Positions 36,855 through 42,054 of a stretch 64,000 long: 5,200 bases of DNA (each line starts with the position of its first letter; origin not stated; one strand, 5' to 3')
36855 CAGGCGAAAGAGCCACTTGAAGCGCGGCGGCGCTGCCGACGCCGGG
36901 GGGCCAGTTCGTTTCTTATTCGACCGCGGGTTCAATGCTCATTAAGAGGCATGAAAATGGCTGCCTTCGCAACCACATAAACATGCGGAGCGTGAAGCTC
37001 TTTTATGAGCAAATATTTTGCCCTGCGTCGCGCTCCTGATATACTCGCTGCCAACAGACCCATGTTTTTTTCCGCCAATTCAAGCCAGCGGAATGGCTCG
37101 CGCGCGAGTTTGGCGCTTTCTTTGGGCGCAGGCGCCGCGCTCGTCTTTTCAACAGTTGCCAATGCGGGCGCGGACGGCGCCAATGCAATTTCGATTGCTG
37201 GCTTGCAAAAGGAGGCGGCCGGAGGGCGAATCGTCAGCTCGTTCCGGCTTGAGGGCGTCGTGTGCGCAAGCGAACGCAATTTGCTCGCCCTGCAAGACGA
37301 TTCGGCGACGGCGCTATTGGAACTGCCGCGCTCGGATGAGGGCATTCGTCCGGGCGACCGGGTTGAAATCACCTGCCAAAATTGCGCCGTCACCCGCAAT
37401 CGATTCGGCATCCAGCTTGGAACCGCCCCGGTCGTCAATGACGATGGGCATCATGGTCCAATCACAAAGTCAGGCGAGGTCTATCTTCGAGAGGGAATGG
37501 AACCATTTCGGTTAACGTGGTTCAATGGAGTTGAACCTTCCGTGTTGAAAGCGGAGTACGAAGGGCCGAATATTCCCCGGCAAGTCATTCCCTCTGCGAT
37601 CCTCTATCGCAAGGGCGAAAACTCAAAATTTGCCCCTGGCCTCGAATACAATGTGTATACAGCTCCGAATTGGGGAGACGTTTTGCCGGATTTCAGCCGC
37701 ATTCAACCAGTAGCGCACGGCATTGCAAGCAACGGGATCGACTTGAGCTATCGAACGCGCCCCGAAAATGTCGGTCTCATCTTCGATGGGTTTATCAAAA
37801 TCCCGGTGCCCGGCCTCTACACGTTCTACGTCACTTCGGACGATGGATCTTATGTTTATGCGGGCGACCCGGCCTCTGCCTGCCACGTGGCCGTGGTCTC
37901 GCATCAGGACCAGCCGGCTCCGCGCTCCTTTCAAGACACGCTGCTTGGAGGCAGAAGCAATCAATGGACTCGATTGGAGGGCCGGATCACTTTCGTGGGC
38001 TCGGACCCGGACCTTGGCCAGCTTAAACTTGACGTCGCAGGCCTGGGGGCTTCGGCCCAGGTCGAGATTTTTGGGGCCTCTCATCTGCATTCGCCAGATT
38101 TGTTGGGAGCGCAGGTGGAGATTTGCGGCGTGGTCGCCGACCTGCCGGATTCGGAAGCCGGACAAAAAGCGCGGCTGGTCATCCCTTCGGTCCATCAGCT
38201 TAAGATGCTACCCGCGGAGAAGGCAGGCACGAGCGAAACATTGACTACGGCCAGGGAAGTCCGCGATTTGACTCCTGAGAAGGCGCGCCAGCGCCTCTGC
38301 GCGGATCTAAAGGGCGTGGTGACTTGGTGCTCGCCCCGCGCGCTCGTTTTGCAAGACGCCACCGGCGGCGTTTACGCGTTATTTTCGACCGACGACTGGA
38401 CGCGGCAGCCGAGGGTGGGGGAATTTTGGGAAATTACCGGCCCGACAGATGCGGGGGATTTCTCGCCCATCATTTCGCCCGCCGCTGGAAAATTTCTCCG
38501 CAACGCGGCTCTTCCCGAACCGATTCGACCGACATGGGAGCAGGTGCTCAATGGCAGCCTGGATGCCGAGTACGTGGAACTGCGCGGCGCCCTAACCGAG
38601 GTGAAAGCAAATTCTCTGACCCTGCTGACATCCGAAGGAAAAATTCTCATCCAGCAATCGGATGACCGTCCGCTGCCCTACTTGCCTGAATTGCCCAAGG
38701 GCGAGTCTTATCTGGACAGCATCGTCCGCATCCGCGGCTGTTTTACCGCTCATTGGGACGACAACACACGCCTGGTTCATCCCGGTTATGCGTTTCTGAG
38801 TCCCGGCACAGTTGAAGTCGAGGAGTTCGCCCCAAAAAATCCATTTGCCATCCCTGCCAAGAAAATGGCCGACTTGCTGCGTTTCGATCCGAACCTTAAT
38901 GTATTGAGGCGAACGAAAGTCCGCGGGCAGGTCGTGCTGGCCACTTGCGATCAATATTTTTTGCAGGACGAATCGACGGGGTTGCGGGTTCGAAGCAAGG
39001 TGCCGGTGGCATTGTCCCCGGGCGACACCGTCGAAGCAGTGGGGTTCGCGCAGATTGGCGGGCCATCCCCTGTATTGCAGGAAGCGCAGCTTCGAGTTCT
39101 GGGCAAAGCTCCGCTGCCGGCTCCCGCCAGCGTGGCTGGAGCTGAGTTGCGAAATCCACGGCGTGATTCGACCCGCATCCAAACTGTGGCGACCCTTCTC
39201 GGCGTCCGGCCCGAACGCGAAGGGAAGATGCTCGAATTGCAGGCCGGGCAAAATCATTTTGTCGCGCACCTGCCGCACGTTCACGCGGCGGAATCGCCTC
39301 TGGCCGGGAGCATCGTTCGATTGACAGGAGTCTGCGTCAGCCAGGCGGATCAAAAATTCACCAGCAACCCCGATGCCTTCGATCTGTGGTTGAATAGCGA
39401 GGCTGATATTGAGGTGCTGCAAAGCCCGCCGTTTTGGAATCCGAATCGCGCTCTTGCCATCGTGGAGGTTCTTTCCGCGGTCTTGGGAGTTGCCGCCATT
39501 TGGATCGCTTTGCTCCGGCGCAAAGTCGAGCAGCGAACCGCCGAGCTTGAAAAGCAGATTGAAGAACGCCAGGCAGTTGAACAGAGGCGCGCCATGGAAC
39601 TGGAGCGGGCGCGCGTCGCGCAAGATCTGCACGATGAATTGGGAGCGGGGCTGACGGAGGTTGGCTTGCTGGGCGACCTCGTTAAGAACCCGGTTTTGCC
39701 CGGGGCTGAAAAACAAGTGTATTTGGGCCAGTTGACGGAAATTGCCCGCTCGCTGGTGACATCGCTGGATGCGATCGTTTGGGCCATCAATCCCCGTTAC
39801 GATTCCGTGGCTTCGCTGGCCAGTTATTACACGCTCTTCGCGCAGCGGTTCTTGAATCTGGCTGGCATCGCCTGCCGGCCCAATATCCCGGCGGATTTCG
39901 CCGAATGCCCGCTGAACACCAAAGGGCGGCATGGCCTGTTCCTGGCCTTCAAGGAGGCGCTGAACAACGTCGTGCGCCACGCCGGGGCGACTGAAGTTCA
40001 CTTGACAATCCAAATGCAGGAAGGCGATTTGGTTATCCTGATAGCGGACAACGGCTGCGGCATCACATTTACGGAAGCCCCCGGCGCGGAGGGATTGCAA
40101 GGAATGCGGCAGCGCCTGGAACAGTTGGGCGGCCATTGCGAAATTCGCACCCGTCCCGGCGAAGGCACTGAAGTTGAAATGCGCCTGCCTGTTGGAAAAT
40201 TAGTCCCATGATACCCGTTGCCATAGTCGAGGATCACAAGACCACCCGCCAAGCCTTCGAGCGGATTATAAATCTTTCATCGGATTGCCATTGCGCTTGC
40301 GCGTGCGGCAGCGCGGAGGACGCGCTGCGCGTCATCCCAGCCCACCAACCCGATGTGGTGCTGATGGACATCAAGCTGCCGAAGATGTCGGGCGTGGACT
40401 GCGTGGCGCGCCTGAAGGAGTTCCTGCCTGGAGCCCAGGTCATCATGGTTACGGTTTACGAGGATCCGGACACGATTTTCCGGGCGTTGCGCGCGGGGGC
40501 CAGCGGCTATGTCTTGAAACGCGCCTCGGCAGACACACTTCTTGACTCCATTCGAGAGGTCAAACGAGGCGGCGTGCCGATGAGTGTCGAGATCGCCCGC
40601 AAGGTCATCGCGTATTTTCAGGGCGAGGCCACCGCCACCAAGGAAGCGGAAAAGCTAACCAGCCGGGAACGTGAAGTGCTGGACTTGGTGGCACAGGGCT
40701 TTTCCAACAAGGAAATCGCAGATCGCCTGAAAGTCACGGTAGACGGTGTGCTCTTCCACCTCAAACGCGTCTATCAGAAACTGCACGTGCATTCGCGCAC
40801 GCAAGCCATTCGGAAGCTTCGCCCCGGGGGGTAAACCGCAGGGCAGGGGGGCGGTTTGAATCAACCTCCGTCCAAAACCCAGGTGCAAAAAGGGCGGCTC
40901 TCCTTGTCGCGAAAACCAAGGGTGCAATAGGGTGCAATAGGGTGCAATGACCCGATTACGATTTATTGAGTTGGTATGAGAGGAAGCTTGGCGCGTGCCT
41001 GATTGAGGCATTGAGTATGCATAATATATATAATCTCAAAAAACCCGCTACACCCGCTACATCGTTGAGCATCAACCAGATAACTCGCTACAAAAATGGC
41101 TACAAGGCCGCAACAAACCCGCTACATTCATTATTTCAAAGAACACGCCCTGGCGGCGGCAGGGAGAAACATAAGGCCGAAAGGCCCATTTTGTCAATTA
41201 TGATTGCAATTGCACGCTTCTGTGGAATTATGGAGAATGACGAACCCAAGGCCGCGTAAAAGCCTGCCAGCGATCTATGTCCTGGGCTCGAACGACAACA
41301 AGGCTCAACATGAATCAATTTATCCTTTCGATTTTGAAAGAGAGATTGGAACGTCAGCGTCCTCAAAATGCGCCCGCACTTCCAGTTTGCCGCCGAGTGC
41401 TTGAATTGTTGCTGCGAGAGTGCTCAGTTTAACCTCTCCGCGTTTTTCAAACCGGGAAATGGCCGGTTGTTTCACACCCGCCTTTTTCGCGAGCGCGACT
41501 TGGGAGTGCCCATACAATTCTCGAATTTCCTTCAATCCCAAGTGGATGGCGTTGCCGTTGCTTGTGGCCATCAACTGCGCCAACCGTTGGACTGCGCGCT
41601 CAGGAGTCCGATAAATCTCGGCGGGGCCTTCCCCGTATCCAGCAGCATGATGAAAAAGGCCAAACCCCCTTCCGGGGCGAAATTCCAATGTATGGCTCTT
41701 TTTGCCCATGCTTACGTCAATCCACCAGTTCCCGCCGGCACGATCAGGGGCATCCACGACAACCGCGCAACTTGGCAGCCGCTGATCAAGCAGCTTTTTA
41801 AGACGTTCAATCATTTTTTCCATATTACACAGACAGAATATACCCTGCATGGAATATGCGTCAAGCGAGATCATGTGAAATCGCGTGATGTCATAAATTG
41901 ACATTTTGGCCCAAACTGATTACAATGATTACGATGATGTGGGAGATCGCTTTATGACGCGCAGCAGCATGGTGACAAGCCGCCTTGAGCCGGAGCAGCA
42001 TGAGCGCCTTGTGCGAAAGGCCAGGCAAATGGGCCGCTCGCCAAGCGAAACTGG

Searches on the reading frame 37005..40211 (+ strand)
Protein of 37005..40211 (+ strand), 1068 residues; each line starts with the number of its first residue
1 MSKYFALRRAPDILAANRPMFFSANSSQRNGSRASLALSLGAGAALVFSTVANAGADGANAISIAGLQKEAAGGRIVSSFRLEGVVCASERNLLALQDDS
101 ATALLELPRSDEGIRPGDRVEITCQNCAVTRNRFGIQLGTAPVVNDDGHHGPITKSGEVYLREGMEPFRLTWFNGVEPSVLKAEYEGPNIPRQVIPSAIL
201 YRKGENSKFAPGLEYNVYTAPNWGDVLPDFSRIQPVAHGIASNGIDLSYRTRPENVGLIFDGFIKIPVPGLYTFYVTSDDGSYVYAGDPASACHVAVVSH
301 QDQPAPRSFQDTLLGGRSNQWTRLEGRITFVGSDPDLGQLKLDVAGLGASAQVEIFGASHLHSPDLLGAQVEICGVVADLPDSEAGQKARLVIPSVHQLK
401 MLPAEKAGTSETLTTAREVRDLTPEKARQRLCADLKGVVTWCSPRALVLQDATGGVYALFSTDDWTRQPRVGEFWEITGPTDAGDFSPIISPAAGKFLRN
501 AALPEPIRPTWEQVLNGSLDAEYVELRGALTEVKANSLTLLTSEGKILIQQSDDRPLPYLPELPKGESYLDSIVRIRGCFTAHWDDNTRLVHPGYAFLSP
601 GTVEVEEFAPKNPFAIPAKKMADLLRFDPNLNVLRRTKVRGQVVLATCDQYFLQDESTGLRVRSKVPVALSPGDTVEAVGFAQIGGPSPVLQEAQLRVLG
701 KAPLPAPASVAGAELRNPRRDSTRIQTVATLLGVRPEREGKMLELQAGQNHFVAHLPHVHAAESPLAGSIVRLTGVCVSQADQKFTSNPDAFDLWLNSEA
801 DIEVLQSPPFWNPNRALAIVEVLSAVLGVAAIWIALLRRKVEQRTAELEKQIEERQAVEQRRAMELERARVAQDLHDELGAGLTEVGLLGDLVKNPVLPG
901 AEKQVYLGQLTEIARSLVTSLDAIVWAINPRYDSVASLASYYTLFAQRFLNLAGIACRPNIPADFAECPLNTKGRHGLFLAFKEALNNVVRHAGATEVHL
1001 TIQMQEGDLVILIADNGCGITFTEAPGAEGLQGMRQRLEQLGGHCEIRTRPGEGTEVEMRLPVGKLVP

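Call 26: search_protein_families(library=pfam, proteins=[window:37005-40211:+], max_evalue=0.001)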
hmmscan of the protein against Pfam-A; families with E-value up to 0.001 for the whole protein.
window:37005-40211:+ (1068 aa): 4 families
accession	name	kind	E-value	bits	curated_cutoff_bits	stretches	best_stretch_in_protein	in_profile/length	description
PF02518.31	HATPase_c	-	2.9e-12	47.4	26.4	1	977-1063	5-109/111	Histidine kinase-, DNA gyrase B-, and HSP90-like ATPase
PF07691.17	PA14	-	2.4e-05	24.6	24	1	212-288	4-78/147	PA14 domain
PF07730.19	HisKA_3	-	6.6e-05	23.8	24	1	867-930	1-65/68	Histidine kinase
PF13581.12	HATPase_c_2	-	0.00021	21.7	27.4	1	978-1021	32-80/127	Histidine kinase-like ATPase domain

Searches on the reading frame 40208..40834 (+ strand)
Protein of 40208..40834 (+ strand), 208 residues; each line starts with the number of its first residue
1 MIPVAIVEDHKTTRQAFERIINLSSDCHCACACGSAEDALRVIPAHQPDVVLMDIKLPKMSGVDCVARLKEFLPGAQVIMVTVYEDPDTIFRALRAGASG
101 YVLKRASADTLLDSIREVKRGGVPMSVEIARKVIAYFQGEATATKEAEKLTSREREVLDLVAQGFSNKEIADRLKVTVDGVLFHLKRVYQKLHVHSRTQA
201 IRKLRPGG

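Call 26: search_protein_families(library=pfam, proteins=[window:40208-40834:+], max_evalue=0.001)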
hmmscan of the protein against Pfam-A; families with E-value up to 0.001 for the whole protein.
window:40208-40834:+ (208 aa): 3 families
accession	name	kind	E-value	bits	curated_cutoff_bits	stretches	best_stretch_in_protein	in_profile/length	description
PF00072.30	Response_reg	-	1.6e-26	93.1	30.2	1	4-115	1-110/111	Response regulator receiver domain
PF00196.25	GerE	-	5.8e-19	67.9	23.5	1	149-202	2-55/57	Bacterial regulatory proteins, luxR family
PF08281.18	Sigma70_r4_2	-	1.9e-06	27.8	25.7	1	148-192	9-54/54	Sigma-70, region 4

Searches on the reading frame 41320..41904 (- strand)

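Call 30: search_protein_families(library=pfam, proteins=[window:41320-41904:-], max_evalue=0.001)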
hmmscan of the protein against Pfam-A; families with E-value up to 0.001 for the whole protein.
window:41320-41904:- (194 aa): 2 families
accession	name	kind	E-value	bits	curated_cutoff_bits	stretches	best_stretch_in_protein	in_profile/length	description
PF01381.28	HTH_3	-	1.5e-08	34.9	23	1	124-174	1-52/55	Helix-turn-helix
PF13560.12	HTH_31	-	2.4e-05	25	27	1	124-180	6-64/64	Helix-turn-helix domain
